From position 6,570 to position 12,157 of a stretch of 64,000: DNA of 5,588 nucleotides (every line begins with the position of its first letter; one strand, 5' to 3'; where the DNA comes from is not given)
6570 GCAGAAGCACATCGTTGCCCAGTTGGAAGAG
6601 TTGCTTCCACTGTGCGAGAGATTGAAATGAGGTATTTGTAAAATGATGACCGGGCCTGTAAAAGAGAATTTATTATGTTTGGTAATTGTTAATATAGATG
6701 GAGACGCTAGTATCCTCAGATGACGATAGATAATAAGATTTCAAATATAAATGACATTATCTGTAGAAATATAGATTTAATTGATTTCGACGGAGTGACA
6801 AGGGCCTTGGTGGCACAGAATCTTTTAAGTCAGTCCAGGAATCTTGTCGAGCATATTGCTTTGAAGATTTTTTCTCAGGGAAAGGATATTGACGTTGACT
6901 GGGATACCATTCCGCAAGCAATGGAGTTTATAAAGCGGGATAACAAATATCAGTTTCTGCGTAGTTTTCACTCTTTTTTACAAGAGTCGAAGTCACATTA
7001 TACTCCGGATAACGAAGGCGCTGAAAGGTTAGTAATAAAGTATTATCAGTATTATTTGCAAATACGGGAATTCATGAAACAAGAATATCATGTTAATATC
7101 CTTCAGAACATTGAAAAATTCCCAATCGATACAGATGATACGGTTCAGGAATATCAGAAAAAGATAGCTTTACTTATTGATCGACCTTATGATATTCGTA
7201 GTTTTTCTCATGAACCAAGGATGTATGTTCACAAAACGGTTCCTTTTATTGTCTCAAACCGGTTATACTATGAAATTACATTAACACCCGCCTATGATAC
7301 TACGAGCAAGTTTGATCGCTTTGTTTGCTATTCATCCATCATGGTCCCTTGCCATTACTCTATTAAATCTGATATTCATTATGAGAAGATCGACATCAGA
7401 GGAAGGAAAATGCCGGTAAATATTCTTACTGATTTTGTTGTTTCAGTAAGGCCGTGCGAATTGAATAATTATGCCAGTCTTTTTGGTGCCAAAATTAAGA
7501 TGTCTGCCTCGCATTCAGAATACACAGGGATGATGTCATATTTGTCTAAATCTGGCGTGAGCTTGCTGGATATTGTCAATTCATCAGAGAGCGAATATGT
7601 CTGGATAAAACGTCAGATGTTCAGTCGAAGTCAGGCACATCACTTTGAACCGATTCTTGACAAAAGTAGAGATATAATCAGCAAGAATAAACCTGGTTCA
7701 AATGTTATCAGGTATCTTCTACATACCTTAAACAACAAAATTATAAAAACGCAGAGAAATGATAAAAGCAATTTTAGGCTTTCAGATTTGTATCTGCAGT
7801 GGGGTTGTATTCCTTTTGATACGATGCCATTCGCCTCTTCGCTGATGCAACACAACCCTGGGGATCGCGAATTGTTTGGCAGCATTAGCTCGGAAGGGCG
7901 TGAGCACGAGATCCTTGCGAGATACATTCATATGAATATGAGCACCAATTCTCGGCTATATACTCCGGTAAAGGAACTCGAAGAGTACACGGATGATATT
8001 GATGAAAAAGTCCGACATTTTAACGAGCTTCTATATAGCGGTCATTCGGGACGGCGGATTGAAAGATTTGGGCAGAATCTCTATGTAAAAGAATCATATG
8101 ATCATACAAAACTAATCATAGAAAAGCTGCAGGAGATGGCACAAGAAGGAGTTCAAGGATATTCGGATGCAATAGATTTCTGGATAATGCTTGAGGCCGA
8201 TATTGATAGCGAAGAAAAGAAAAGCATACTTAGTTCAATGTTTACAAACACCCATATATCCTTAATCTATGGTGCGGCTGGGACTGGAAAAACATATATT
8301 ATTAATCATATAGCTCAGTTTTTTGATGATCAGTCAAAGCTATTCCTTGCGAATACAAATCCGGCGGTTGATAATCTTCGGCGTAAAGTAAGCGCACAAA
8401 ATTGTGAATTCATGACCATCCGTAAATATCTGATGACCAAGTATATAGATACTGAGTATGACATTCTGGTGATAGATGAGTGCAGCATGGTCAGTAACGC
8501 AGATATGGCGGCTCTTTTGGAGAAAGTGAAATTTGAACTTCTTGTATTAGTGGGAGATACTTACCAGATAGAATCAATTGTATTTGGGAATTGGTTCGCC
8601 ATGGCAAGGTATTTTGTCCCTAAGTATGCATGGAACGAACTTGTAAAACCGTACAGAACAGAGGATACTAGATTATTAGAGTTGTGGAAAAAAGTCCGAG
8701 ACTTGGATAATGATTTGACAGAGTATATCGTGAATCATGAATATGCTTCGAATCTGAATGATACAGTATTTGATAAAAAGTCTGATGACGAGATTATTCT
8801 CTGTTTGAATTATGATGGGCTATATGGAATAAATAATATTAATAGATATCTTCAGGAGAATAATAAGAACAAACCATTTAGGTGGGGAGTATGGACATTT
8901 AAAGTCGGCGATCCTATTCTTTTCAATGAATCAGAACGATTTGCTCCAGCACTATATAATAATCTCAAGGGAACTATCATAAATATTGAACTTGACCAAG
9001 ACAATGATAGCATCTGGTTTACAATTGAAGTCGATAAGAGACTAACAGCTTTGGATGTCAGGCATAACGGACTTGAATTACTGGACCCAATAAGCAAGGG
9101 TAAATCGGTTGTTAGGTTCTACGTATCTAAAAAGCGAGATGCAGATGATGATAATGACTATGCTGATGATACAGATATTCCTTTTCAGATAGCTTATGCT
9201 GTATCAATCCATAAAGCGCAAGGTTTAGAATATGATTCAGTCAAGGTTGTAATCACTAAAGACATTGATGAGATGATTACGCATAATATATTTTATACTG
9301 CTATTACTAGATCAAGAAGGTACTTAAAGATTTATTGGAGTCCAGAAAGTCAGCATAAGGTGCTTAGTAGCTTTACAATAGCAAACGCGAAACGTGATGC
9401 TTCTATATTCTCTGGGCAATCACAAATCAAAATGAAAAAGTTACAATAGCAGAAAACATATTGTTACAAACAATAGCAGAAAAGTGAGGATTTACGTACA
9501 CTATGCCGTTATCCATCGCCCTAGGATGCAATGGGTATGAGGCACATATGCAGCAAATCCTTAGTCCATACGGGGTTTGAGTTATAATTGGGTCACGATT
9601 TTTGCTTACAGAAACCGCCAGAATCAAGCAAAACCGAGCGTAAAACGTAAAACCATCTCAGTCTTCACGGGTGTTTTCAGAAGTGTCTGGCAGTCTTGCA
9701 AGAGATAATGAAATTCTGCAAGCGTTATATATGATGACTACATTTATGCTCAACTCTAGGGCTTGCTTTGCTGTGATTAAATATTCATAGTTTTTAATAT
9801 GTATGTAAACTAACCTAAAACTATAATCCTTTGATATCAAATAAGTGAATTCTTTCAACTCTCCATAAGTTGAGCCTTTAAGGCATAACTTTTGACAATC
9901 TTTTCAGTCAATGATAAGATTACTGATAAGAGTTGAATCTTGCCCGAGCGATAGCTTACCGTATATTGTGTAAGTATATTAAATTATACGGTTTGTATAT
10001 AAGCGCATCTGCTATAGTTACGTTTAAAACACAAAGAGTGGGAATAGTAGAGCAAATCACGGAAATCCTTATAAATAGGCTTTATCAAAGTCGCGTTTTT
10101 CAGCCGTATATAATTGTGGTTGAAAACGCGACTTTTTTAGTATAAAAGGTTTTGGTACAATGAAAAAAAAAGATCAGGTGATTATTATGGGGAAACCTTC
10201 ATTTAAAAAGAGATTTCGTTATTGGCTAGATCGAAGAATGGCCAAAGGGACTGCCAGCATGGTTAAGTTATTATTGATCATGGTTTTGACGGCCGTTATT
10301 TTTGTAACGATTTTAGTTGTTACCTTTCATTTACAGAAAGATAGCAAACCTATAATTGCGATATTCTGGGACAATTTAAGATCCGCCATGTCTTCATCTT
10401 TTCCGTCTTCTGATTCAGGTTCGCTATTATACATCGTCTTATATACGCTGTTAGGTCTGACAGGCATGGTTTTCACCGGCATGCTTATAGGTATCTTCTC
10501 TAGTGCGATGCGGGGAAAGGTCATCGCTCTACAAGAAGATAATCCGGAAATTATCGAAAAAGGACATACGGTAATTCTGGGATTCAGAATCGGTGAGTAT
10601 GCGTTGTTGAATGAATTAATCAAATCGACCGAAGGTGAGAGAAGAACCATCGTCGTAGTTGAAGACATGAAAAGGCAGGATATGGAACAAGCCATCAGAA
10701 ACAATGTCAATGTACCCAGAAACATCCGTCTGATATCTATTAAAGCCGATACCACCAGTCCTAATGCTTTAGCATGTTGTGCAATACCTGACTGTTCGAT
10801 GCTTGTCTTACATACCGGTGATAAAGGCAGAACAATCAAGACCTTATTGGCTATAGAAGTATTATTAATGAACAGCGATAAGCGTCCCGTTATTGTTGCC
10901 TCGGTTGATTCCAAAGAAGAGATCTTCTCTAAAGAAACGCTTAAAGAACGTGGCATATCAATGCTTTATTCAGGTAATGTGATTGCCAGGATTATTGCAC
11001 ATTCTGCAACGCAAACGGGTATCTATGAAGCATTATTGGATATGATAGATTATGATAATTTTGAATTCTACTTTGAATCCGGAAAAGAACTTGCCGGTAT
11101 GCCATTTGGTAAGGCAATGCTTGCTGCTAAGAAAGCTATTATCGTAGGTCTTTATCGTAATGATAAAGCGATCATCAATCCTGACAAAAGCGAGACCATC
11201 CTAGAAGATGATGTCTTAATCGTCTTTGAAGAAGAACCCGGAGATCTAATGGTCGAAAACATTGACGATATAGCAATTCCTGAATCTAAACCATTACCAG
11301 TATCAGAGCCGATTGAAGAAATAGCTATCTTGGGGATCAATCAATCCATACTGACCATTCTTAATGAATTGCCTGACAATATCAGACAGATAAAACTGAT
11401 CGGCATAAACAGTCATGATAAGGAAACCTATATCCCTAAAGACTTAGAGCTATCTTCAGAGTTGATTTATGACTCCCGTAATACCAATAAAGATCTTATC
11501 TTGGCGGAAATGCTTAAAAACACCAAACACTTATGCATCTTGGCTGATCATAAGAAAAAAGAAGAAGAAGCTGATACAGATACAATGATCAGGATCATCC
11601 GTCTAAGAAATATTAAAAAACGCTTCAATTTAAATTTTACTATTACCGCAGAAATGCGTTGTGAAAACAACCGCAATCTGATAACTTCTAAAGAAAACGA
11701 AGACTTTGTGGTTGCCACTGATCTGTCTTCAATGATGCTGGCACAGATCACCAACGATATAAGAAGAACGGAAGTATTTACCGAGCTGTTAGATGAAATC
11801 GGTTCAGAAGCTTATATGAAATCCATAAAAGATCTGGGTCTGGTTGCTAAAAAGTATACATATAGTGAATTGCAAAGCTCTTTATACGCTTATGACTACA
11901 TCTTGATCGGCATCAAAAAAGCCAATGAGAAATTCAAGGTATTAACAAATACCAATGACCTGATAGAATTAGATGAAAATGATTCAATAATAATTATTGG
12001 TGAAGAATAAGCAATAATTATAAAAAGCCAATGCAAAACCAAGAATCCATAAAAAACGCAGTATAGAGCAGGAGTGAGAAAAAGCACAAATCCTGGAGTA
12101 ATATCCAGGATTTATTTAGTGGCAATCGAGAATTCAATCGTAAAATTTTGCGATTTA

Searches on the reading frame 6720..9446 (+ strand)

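Call 3: search_protein_families(library=pfam, proteins=[window:6720-9446:+], max_evalue=1)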
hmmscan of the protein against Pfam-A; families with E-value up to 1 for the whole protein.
window:6720-9446:+ (909 aa): 27 families (the best 25 are shown)
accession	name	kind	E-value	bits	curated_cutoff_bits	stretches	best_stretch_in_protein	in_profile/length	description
PF01443.25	Viral_helicase1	-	2.9e-20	73.5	21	2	515-620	2-100/228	Viral superfamily 1 RNA helicase core domain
PF13604.12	AAA_30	-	2.8e-19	70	27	1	502-663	8-172/191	AAA domain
PF13245.12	AAA_19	-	1.7e-14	54.5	25.1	1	509-619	9-131/134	AAA domain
PF13538.12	UvrD_C_2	-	9e-11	41.9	27.4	1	825-869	2-49/52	UvrD-like helicase C-terminal domain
PF09848.15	SLFN-g3_helicase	-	2.7e-09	37.2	24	2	512-588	2-88/354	Schlafen group 3, DNA/RNA helicase domain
PF13086.12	AAA_11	-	6.6e-09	36.4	27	2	498-559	5-74/257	AAA domain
PF13173.12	AAA_14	-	0.00037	21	27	1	512-596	3-79/129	AAA domain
PF01637.24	ATPase_2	-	0.0006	20.1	33.2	1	510-556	19-60/225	ATPase domain predominantly from Archaea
PF07728.20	AAA_5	-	0.0014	19.1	22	1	515-596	3-83/139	AAA domain (dynein-related subfamily)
PF04851.21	ResIII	-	0.0017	18.7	22.5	1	502-561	14-77/164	Type III restriction enzyme, res subunit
PF12775.13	AAA_7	-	0.0033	17.4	25.8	1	495-539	17-61/181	P-loop containing dynein motor region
PF03029.23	ATP_bind_1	-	0.0055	17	27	1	516-569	1-55/240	Conserved hypothetical ATP binding protein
PF13401.12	AAA_22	-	0.0056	17.4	27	1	513-599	7-104/130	AAA domain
PF13191.12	AAA_16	-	0.0091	16.9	32.6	1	512-543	25-56/167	AAA ATPase domain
PF05970.20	PIF1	-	0.01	15.9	25.9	1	505-544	16-55/223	PIF1-like helicase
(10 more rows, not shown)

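Call 4: search_protein_families(library=padloc, proteins=[window:6720-9446:+], max_evalue=1)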
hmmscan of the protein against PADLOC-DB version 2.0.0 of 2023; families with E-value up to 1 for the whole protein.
window:6720-9446:+ (909 aa): 14 families
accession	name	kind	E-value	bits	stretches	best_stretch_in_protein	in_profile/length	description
PDLC05035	PDC-S53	-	0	1191.8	1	2-904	3-897/900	-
PDLC05064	PDC-S68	-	5.5e-32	108.5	2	468-630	660-834/1273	-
PDLC05066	PDC-S68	-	2.4e-28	96.7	2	673-873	844-1046/1202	-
PDLC05065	PDC-S68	-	2.7e-26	89.7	2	498-620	608-745/1221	-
PDLC01734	typeIV_RecD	-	2e-19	67.3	2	481-663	325-519/763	RecD_0_IVD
PDLC04476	PDC-M16A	-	4.1e-11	40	2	826-891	424-489/691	-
PDLC04475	PDC-M16A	-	1.8e-09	34.7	2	826-875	436-487/721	-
PDLC04472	PDC-M16A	-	5.9e-09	32.8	2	825-890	649-714/930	-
PDLC04173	GajB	-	3.5e-07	27.5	2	509-561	7-60/471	-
PDLC03802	RTasHel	-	7.4e-06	23.1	1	808-874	586-652/675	DRT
PDLC01087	C3a187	-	9.3e-05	19.4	1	827-879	500-549/559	NERD+UvrD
PDLC03920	MkoA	-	0.00011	18.7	1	498-561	618-685/1112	-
PDLC04140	mad8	-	0.00036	18.2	1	504-604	20-108/314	mads_8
PDLC00112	GajB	-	0.01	12.5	1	821-850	491-520/581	UrvD helicase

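Call 54: search_protein_families(library=ncbifam, proteins=[window:6720-9446:+], max_evalue=0.01)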
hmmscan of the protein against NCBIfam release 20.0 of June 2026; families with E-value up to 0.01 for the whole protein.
window:6720-9446:+ (909 aa): 13 families
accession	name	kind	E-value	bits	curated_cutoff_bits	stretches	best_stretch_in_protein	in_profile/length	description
TIGR01448.2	helicase_RecD2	equivalog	1.6e-35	122.4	500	2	671-872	519-687/713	SF1B family DNA helicase RecD2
TIGR01447.1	recD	equivalog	4.2e-31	108.2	310.15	2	822-883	523-584/597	exodeoxyribonuclease V subunit alpha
TIGR02768.1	TraA_Ti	equivalog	1.1e-15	57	590.45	2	469-626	333-495/751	Ti-type conjugative transfer relaxase TraA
NF008127.0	PRK10875.1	equivalog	1.2e-13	50.5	671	1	823-884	541-598/619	exodeoxyribonuclease V subunit alpha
NF010402.0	PRK13826.1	subfamily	1.5e-10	39.6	1317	2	825-878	693-742/1102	Dtr system oriT relaxase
NF010464.0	PRK13889.1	subfamily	5.1e-10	37.9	1015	2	425-626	276-482/992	conjugal transfer relaxase TraA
TIGR02760.1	TraI_TIGR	equivalog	3.4e-08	31.4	929.85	1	450-626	974-1161/1960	conjugative transfer relaxase/helicase TraI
TIGR00376.1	TIGR00376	hypoth_equivalog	3.3e-06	25.8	348.9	1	482-561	147-226/639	IGHMBP2 family helicase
NF010263.0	PRK13709.1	equivalog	4.9e-06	24.1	2212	1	418-628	899-1114/1752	conjugative transfer relaxase/helicase TraI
TIGR01618.1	phage_P_loop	hypoth_equivalog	1.5e-05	24.7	138.75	1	511-597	12-99/220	phage nucleotide-binding protein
NF040671.1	PLuB_AAA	exception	0.00034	18.1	999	1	457-557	779-879/1256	PLuB system helicase-like protein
NF005304.0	PRK06835.1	equivalog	0.0025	17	215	1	512-587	184-254/330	ATP-binding protein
NF038214.1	IS21_help_AAA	equivalog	0.0087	15.8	200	0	495-620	73-186/232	IS21-like element helper ATPase IstB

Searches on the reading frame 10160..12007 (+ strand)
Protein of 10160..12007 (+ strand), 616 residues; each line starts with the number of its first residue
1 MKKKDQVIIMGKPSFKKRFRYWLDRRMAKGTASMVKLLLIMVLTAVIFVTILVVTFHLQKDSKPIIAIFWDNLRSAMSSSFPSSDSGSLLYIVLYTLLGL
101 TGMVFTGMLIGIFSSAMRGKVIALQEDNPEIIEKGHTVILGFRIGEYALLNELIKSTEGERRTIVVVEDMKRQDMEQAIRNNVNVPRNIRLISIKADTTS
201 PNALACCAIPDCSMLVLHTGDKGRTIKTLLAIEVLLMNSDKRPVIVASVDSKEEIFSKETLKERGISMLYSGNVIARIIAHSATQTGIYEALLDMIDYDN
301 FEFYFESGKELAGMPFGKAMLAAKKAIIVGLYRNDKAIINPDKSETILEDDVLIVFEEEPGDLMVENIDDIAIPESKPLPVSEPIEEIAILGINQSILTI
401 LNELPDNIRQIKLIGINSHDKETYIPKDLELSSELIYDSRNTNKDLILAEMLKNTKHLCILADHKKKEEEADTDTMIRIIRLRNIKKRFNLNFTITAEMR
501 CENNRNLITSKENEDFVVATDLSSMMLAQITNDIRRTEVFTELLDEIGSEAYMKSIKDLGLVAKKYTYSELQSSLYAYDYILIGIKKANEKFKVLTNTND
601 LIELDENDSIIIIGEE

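Call 91: search_protein_families(library=pfam, proteins=[window:10160-12007:+], max_evalue=0.001)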
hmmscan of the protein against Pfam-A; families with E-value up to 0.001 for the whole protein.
window:10160-12007:+ (616 aa): 2 families
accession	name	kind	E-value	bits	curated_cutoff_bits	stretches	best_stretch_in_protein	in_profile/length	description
PF06241.17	Castor_Poll_mid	-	5.5e-20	71.7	26.7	1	273-359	2-90/104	Castor and Pollux, part of voltage-gated ion channel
PF02080.26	TrkA_C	-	8.8e-08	32.4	27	1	302-356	3-57/71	TrkA-C domain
